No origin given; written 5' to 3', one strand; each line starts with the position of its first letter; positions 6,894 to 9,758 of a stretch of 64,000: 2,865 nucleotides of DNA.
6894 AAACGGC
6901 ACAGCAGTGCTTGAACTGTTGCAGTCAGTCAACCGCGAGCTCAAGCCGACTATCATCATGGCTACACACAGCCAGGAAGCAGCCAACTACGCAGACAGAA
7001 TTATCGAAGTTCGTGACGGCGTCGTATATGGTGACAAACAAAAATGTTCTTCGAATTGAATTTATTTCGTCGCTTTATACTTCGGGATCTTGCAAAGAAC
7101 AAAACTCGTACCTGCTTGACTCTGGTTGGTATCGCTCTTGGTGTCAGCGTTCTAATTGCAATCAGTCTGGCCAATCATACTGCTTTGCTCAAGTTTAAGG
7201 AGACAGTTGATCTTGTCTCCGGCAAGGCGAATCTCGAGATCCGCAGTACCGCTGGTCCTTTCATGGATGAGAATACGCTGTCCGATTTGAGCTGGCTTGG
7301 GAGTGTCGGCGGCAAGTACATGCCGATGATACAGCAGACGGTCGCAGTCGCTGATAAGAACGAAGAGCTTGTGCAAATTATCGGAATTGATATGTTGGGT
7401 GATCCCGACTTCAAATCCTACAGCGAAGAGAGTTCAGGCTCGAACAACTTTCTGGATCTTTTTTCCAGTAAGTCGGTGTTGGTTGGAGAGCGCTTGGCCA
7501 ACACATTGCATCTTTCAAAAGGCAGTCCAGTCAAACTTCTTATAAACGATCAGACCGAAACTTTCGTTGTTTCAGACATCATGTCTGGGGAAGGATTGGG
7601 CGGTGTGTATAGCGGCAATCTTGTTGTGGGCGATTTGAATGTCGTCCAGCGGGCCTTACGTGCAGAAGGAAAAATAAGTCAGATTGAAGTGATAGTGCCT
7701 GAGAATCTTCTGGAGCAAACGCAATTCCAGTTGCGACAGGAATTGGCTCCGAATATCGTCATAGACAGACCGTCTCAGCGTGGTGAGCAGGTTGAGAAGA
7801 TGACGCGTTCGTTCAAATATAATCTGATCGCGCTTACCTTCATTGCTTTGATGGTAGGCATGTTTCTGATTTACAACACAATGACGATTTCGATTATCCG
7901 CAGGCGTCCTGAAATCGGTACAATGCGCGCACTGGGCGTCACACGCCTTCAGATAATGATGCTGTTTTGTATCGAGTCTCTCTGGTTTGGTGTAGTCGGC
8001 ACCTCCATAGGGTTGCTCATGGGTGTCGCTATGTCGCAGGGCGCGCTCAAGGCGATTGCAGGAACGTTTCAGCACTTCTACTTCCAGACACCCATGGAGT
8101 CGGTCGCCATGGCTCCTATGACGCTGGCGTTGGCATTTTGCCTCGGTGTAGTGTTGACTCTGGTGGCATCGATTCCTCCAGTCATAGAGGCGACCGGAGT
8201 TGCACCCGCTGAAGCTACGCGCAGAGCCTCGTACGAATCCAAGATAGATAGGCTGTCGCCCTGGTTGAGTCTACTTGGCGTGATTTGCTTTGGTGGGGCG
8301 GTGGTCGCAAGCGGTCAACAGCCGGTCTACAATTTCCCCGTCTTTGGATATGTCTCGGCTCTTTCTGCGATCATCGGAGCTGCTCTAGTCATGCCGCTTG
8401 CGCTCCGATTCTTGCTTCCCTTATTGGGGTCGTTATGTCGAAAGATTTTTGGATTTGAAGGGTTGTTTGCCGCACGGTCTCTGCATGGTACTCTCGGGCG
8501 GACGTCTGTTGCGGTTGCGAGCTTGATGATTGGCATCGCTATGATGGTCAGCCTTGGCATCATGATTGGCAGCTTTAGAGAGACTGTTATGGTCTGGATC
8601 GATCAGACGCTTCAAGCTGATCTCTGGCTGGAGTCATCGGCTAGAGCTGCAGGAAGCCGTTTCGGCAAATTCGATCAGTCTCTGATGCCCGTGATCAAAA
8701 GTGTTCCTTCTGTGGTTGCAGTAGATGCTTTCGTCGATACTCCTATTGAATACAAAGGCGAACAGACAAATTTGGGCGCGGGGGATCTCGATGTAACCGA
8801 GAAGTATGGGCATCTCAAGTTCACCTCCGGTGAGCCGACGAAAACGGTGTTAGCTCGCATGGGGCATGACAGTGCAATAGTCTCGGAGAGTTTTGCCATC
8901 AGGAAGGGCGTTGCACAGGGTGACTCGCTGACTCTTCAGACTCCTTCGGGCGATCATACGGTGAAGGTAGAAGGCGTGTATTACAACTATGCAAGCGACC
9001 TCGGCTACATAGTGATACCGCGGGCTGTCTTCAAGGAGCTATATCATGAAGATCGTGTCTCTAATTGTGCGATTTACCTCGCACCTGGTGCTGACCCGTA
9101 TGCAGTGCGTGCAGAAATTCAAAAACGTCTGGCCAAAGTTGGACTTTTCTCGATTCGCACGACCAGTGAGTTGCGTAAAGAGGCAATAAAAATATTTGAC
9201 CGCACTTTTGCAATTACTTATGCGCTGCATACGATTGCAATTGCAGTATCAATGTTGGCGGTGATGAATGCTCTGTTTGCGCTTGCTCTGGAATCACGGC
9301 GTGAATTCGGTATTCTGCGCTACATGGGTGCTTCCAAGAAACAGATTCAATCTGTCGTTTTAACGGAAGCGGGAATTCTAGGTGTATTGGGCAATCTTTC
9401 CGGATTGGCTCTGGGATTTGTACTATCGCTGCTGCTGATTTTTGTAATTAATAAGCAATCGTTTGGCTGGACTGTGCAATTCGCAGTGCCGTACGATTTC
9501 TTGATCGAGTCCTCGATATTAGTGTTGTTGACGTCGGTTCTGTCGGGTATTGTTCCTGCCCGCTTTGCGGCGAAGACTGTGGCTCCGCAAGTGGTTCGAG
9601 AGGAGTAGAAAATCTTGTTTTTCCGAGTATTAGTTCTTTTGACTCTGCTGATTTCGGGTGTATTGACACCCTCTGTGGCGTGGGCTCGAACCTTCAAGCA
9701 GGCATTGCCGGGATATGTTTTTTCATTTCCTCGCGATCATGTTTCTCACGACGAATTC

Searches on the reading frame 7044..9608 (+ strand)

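Call 56: search_protein_families(library=pfam, proteins=[window:7044-9608:+], max_evalue=0.00001)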
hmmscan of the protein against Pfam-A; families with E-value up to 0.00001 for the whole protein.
window:7044-9608:+ (854 aa): 2 families
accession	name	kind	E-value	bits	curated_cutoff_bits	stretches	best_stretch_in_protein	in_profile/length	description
PF02687.27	FtsX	-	1.7e-33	115.7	25.5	2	730-845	5-118/120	FtsX-like permease C-terminal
PF12704.14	MacB_PCD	-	2.5e-24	87.1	27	2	488-694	2-206/207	MacB-like periplasmic core domain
